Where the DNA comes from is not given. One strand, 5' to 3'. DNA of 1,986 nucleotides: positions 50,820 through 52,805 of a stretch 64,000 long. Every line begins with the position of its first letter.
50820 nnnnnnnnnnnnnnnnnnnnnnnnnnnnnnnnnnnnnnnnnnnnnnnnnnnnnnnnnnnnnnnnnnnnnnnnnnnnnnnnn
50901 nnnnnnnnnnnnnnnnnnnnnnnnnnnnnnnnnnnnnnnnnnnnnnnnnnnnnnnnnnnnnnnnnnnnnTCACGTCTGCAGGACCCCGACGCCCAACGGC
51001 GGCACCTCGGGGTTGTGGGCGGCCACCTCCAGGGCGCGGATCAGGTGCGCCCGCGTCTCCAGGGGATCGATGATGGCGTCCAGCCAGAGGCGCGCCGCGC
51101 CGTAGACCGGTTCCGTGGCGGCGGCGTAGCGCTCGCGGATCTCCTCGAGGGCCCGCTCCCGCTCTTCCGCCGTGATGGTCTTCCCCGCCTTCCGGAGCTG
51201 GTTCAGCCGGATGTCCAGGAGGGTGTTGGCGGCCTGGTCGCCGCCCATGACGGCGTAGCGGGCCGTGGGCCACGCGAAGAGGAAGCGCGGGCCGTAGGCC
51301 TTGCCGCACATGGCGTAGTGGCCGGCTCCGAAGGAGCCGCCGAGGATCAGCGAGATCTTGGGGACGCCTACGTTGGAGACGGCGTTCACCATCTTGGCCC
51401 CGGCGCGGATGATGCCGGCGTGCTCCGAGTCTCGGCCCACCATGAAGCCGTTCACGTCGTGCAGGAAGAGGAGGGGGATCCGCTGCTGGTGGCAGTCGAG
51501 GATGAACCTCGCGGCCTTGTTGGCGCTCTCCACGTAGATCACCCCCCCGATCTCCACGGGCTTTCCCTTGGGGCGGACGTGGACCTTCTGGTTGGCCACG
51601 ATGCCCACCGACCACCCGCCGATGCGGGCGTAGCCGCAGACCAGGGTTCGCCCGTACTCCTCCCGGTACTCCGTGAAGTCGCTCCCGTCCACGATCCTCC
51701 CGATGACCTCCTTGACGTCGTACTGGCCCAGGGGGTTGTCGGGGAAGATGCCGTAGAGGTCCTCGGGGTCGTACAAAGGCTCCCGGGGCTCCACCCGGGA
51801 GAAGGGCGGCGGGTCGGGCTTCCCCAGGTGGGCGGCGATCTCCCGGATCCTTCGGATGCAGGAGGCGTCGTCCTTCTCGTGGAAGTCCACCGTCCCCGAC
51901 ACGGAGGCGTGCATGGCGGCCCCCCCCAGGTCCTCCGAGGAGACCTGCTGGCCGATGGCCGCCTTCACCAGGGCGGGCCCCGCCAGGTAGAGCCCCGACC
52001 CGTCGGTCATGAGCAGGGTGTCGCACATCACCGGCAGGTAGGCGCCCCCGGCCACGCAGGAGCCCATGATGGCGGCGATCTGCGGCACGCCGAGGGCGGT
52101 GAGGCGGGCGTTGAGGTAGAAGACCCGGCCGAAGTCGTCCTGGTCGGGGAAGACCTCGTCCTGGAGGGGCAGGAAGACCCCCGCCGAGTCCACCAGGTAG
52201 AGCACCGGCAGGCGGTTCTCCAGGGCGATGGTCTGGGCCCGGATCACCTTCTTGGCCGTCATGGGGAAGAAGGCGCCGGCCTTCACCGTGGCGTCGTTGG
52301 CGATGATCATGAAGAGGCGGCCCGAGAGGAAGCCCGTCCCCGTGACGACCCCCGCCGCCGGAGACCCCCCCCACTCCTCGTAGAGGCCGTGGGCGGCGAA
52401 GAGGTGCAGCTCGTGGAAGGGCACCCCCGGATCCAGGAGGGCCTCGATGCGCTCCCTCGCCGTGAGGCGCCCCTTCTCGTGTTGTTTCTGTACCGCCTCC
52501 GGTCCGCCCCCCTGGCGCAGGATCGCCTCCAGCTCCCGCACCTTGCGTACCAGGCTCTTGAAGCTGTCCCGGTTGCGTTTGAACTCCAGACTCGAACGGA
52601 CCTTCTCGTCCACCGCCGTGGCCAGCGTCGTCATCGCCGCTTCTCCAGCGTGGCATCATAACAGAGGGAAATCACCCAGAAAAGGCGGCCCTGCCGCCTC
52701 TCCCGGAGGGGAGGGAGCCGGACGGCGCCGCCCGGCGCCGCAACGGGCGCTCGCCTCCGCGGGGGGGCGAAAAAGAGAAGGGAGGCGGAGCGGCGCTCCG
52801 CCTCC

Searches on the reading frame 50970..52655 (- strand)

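Call 59: search_protein_families(library=pfam, proteins=[window:50970-52655:-], max_evalue=0.001)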
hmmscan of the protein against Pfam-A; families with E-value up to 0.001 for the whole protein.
window:50970-52655:- (561 aa): 4 families
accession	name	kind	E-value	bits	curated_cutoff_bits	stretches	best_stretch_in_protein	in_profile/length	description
PF01039.27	Carboxyl_trans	-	7.3e-143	477.2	22.3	1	57-550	1-483/493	Carboxyl transferase domain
PF03255.19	ACCA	-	1.1e-12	48.3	23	2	336-446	92-201/310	Acetyl co-enzyme A carboxylase carboxyltransferase-like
PF06833.16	MdcE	-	3.1e-07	30.7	32.7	1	389-477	24-112/196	Malonate decarboxylase gamma subunit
PF00378.25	ECH_1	-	0.00074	19.4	27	0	179-221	78-120/251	Enoyl-CoA hydratase/isomerase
